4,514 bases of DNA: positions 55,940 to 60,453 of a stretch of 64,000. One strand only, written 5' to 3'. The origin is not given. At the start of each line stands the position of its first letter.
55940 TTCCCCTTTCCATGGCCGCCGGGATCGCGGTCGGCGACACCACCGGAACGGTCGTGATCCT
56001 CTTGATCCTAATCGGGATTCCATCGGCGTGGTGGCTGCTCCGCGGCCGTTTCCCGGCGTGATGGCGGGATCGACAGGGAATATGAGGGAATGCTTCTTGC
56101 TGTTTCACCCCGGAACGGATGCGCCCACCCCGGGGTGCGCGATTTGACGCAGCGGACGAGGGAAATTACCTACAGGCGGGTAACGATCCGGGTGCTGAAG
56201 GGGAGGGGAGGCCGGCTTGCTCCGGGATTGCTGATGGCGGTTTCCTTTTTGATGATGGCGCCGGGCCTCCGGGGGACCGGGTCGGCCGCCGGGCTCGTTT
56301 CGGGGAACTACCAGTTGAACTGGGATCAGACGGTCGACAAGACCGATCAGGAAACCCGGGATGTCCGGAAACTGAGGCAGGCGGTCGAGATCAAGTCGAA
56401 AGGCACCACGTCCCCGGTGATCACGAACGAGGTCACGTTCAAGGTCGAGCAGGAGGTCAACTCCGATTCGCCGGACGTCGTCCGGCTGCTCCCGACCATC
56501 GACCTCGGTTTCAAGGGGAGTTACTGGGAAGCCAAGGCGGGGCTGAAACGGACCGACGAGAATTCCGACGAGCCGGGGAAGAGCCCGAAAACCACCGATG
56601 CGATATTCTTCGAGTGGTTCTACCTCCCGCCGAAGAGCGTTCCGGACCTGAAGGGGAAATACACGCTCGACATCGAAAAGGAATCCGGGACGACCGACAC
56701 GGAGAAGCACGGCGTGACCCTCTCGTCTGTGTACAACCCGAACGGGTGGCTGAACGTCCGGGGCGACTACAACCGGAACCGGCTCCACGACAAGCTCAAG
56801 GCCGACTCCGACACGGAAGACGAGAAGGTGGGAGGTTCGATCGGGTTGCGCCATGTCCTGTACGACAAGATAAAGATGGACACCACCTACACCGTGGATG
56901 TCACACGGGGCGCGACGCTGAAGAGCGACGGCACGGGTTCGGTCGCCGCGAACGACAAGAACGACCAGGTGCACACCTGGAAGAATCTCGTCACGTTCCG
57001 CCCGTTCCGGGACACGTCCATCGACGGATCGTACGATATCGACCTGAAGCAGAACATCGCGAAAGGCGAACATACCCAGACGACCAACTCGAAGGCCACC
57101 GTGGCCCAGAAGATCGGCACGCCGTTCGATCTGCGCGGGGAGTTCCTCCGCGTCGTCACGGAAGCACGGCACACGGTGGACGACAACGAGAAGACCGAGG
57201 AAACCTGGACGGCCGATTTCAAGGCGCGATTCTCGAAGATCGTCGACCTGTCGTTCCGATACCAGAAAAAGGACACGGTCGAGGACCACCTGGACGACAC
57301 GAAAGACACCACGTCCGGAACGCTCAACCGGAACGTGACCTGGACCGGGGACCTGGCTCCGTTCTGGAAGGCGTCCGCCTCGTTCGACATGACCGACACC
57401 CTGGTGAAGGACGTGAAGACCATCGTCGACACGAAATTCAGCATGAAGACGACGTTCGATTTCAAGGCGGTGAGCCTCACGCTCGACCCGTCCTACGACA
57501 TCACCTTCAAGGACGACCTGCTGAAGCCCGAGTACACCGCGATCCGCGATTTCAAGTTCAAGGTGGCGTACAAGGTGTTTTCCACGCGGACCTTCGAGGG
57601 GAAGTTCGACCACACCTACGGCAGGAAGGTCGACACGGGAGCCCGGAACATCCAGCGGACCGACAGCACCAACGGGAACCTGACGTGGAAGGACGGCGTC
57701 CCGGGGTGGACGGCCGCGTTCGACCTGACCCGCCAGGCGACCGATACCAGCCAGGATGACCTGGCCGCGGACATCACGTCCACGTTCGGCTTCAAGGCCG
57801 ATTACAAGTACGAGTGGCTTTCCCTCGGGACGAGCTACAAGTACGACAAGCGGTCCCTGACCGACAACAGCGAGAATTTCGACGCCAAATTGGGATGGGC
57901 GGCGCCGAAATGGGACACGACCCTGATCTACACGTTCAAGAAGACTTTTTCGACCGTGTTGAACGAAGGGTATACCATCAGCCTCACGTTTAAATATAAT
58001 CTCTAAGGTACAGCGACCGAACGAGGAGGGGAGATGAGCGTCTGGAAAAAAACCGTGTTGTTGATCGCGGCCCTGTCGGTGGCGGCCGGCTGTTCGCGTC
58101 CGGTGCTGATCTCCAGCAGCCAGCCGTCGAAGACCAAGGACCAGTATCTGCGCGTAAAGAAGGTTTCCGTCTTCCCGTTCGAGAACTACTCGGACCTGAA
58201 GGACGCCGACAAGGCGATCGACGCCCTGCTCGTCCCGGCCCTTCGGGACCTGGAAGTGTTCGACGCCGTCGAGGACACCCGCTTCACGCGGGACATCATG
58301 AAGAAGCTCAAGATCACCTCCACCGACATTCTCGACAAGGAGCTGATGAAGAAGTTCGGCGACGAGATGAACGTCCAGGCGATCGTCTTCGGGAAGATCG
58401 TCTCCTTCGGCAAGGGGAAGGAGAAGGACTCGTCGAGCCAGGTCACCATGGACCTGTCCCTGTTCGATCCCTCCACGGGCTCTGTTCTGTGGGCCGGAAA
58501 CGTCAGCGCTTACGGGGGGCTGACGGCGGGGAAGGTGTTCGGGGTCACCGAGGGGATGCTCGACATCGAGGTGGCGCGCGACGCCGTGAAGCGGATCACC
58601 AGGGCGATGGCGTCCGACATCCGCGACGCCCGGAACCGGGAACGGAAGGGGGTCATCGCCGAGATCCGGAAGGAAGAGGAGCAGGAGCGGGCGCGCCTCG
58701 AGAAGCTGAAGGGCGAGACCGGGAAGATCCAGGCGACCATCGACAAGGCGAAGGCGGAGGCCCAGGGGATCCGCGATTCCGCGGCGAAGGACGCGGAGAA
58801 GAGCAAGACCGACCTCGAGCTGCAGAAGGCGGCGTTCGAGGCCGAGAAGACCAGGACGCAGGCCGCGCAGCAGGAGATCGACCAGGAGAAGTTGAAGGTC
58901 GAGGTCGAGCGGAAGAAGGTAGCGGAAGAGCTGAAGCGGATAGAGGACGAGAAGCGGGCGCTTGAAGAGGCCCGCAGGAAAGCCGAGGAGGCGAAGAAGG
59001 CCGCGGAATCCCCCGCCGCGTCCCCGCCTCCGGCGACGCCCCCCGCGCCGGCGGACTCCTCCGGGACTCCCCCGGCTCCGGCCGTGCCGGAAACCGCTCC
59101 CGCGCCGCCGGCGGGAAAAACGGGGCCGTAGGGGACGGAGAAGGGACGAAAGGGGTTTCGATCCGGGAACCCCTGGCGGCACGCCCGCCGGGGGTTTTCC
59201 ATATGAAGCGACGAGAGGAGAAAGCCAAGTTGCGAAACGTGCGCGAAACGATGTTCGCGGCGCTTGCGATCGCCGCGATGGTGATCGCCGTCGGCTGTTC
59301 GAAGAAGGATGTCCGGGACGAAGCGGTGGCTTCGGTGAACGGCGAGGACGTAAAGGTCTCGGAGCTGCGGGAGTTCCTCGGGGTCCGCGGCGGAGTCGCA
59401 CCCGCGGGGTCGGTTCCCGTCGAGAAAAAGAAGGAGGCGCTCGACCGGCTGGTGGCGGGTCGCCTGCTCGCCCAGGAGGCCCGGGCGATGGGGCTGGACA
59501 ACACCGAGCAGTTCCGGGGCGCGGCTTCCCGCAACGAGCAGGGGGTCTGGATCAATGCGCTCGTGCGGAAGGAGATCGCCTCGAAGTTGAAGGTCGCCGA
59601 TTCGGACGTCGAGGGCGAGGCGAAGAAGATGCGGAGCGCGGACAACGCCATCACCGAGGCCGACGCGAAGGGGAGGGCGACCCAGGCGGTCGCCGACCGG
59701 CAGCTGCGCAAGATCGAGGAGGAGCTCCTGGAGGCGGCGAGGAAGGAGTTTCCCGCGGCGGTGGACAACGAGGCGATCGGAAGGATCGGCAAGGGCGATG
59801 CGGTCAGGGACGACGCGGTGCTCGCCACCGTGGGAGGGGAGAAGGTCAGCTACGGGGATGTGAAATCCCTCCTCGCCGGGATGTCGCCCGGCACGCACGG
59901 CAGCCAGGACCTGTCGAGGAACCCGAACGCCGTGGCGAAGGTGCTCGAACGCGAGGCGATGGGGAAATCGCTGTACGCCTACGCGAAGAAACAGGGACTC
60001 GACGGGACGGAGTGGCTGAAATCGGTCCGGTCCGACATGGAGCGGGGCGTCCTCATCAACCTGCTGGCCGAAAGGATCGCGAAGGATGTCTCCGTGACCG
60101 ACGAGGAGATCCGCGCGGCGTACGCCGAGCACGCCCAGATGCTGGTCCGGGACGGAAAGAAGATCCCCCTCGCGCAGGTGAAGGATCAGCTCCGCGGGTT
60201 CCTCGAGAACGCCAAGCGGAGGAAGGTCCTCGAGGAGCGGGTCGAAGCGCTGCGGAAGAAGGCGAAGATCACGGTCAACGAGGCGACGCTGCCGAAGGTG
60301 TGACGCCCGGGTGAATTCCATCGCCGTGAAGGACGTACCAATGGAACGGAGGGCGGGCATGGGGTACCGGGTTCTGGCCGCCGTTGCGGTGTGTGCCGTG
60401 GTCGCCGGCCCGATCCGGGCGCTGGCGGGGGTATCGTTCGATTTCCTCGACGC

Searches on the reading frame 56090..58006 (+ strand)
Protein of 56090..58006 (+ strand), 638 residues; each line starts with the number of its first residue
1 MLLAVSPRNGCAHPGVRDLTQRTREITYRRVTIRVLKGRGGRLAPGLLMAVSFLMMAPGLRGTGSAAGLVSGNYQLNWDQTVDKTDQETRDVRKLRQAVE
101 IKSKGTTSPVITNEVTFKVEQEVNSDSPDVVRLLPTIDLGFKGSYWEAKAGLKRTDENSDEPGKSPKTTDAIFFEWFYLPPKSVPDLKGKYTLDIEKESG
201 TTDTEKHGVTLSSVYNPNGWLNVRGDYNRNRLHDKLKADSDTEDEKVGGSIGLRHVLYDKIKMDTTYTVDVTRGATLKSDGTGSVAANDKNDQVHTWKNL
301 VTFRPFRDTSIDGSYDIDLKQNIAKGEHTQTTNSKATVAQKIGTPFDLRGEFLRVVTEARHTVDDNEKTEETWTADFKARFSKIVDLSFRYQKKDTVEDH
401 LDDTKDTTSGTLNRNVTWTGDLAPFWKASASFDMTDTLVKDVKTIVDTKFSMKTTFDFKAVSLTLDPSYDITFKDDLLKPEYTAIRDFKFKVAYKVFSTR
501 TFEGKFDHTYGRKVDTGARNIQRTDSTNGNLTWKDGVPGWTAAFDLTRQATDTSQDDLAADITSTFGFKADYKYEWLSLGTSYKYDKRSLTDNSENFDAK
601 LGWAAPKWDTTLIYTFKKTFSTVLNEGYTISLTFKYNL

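Call 3: search_protein_families(library=pfam, proteins=[window:56090-58006:+], max_evalue=0.01)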
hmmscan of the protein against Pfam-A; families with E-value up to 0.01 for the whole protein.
window:56090-58006:+ (638 aa): 0 families

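Call 4: search_protein_families(library=ncbifam, proteins=[window:56090-58006:+], max_evalue=0.01)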
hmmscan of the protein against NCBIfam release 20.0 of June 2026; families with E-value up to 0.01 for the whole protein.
window:56090-58006:+ (638 aa): 0 families

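Call 32: find_homologous_proteins(query=window:56231-58003:+, max_evalue=0.001)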
Query window:56231-58003:+ (591 aa): 115 proteins with E <= 0.001 among 8000 candidates.
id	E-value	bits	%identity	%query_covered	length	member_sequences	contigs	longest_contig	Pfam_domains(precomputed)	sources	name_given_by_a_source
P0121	0.0e+0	1313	100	99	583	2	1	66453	-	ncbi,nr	ncbi:MAG: NBPF family protein [Deltaproteobacteria bacterium]|nr:NBPF family protein [Deltaproteobac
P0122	0.0e+0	1136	84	100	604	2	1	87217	-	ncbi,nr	ncbi:MAG: hypothetical protein C4529_10920 [Deltaproteobacteria bacterium]|nr:MAG: hypothetical prot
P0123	0.0e+0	1087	84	95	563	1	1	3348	-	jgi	jgi:hypothetical protein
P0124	0.0e+0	1054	77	100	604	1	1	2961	-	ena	-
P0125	1.8e-268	910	69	97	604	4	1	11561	-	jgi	-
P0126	5.5e-268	908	68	100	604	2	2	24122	-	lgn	-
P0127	1.9e-266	903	66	100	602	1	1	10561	-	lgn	-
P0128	2.9e-265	899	68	99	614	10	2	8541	-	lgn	-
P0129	4.6e-264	896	68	99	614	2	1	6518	-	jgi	jgi:predicted porin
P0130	6.0e-264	895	67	99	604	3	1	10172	-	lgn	-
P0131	6.2e-264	895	69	96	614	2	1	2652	-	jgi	jgi:predicted porin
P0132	6.8e-264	895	66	100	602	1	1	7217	PF13609.13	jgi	jgi:predicted porin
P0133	2.5e-263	893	67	99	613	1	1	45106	-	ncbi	-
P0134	1.2e-262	891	67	99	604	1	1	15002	-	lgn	-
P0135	2.7e-262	890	67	99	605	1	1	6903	-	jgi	-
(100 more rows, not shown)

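Call 44: predict_structure(alignment_id=A2)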
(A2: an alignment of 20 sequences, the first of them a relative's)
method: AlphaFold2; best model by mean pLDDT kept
length: 583 residues; sequences in the alignment: 20
mean_pLDDT: 88.8   pTM: 0.65
mean pLDDT of the five models: 88.8, 88.6, 87.8, 87.2, 81.4
residues with pLDDT >= 90: 355; 70-90: 206; 50-70: 10; < 50: 12
segments of 3 or more residues with pLDDT < 50: 1-12
pLDDT, mean of each block of 10 residues (from residue 1): 29 74 94 91 89 72 93 91 86 91 85 93 82 94 89 93 86 92 86 91 82 92 78 83 90 87 89 92 84 94 89 96 89 96 90 95 93 96 91 97 92 96 88 95 90 95 91 92 88 91 87 91 94 90 94 92 87 95 85
secondary structure, 60 per line:
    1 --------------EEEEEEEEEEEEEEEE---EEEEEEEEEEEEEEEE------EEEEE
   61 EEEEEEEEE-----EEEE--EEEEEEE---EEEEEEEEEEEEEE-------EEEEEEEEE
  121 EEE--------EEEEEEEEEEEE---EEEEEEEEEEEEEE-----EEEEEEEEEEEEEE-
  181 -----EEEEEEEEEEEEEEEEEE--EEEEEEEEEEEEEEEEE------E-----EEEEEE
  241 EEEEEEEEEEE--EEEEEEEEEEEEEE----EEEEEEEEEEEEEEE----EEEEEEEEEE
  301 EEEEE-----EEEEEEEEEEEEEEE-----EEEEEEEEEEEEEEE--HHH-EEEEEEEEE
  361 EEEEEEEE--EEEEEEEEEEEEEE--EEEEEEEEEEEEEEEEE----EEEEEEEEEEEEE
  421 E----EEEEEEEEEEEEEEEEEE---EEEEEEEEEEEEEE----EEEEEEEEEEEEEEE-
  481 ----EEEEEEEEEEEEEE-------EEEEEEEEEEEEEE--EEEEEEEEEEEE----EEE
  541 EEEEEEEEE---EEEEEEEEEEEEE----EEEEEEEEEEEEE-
elements in order: E15-30 E34-49 E56-69 E75-78 E81-87 E91-104 E112-123 E132-143 E147-160 E166-179 E186-203 E206-222 E235-251 E254-267 E272-286 E291-305 E311-325 E331-345 E352-368 E371-384 E387-403 E408-421 E426-443 E447-460 E465-479 E485-498 E506-519 E522-533 E538-549 E553-565 E570-582

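Call 47: fold_search(model_id=the predicted structure, library=pdb)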
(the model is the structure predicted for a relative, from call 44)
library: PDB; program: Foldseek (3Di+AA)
matches with E <= 10: 807; with E <= 0.001: 235
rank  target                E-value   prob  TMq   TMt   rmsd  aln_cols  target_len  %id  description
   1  6r2q_B                2.5e-09  1.00  0.40  0.37  16.9       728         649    9  Structure of the Mtr complex (released 2020-04-22)
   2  2hdf                  6.5e-08  1.00  0.26  0.26  16.5       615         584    9  Crystal structure of the Colicin I receptor Cir from E.coli (released 2007-05-08)
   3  5fr8_A                1.4e-07  1.00  0.23  0.21  22.5       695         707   10  Crystal structure of the siderophore receptor PirA from Acinetobacter baumannii (released 2016-05-11)
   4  5fp2_A                1.9e-07  1.00  0.24  0.25  15.0       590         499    7  Crystal structure of the siderophore receptor PirA from Pseudomonas aeruginosa (released 2015-12-09)
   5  2hdi_A                2.3e-07  1.00  0.25  0.24  17.4       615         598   10  Crystal structure of the Colicin I receptor Cir from E.coli in complex with receptor binding domain of Colicin Ia. (released 2007-05-08)
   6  5fq6_D                2.6e-07  1.00  0.22  0.16  25.8       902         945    8  Crystal structure of the SusCD complex BT2261-2264 from Bacteroides thetaiotaomicron (released 2016-12-21)
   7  5fp2_B                2.9e-07  1.00  0.24  0.25  15.7       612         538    8  Crystal structure of the siderophore receptor PirA from Pseudomonas aeruginosa (released 2015-12-09)
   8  4rdt_A                3.0e-07  1.00  0.22  0.21  18.6       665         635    8  Structure of the bacterial Zn-transporter ZnuD from Neisseria meningitidis (flexible conformation bound to a zinc ion) (released 2015-08-19)
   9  5fq7_B                3.9e-07  1.00  0.23  0.16  25.0       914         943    7  Crystal structure of the SusCD complex BT2261-2264 from Bacteroides thetaiotaomicron (released 2016-12-21)
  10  5nec_B                4.1e-07  1.00  0.24  0.22  21.6       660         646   11  Crystal structure of the siderophore receptor PiuD from Pseudomonas aeruginosa (released 2018-02-07)
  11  8p97_A                4.5e-07  1.00  0.33  0.31  20.9       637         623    8  BtuB3G3 bound to cyanocobalamin with disordered EL8 (released 2023-08-16)
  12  5nec_A                5.2e-07  1.00  0.24  0.22  21.6       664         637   11  Crystal structure of the siderophore receptor PiuD from Pseudomonas aeruginosa (released 2018-02-07)
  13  4rdr                  5.2e-07  1.00  0.21  0.19  20.6       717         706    8  Structure of the bacterial Zn-transporter ZnuD from Neisseria meningitidis (locked conformation bound to zinc and cadmiu (released 2015-08-19)
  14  5fq6_B                5.2e-07  1.00  0.21  0.15  26.1       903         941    7  Crystal structure of the SusCD complex BT2261-2264 from Bacteroides thetaiotaomicron (released 2016-12-21)
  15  4rdt_B                6.6e-07  1.00  0.22  0.21  18.6       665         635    8  Structure of the bacterial Zn-transporter ZnuD from Neisseria meningitidis (flexible conformation bound to a zinc ion) (released 2015-08-19)
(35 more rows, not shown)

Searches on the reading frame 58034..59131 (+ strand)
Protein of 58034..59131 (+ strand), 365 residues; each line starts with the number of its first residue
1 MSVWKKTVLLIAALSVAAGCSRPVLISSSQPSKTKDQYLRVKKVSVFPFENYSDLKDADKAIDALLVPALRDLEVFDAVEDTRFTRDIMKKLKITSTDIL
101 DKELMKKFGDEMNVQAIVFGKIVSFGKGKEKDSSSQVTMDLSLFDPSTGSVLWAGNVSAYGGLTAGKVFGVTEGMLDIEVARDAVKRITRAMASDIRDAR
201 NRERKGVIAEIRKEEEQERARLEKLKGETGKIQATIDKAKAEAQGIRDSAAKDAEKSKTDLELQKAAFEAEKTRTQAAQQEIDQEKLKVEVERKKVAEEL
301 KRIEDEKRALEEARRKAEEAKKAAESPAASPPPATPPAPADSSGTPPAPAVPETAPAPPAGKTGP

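Call 3: search_protein_families(library=pfam, proteins=[window:58034-59131:+], max_evalue=0.01)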
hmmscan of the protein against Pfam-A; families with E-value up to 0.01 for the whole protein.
window:58034-59131:+ (365 aa): 2 families
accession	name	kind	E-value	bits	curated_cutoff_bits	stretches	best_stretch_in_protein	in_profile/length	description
PF13036.11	LpoB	-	0.00047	20.5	22.3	1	89-157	76-145/147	Peptidoglycan-synthase activator LpoB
PF05643.16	GNA1162-like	-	0.0015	18.5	25.9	1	87-166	55-135/185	Putative lipoprotein GNA1162-like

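Call 4: search_protein_families(library=ncbifam, proteins=[window:58034-59131:+], max_evalue=0.01)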
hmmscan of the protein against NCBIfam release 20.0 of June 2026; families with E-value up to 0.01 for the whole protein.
window:58034-59131:+ (365 aa): 3 families
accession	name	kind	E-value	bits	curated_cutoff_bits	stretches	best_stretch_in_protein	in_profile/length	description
NF033930.1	pneumo_PspA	exception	0.00092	18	850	1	181-362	218-393/659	pneumococcal surface protein A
TIGR02722.1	lp_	equivalog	0.0012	18.9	110.55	1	69-156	97-184/189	penicillin-binding protein activator LpoB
NF007065.0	PRK09510.1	equivalog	0.008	15.2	213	0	199-325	78-212/387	cell envelope integrity protein TolA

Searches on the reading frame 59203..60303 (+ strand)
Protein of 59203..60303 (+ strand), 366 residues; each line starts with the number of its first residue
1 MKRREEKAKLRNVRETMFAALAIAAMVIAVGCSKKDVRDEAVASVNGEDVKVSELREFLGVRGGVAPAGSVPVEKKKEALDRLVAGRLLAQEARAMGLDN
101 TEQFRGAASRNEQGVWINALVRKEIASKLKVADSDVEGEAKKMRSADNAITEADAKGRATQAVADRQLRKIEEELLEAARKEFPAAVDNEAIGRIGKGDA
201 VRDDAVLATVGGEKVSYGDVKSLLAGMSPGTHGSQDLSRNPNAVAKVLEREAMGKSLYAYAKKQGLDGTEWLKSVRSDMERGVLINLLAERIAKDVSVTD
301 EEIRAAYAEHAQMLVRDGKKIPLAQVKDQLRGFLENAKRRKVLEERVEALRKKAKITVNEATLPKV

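Call 3: search_protein_families(library=pfam, proteins=[window:59203-60303:+], max_evalue=0.01)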
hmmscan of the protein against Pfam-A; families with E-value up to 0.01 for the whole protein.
window:59203-60303:+ (366 aa): 4 families
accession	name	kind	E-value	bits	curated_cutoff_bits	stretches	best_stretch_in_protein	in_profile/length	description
PF13624.11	SurA_N_3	-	6.4e-07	29.8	27.2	1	17-102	16-110/162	SurA-like N-terminal domain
PF13623.11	SurA_N_2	-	1.1e-06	29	28.5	1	18-103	15-113/145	SurA-like N-terminal domain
PF05698.19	Trigger_C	-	0.00027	21.4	22.7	1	251-342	62-156/162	Bacterial trigger factor protein (TF) C-terminus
PF13145.12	Rotamase_2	-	0.0053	18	27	1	298-360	1-64/121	PPIC-type PPIASE domain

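Call 4: search_protein_families(library=ncbifam, proteins=[window:59203-60303:+], max_evalue=0.01)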
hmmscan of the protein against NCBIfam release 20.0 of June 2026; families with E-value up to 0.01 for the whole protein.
window:59203-60303:+ (366 aa): 4 families
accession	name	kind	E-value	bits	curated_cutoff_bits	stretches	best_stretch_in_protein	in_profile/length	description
NF000809.0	PRK00059.1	equivalog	2.9e-09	36.8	303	2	319-363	291-335/336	peptidylprolyl isomerase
TIGR02925.1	cis_trans_EpsD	equivalog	1.2e-07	31.6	108.9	1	20-137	4-123/232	EpsD family peptidyl-prolyl cis-trans isomerase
NF051879.1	TDE1658_narrow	equivalog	4.2e-05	22.7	340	0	49-99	37-86/342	MOSP complex formation periplasmic protein, TDE1658 family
NF047592.1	LA_1883_fam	equivalog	0.00057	19.1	400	1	274-363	396-494/499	LIC12015 family putative lipoprotein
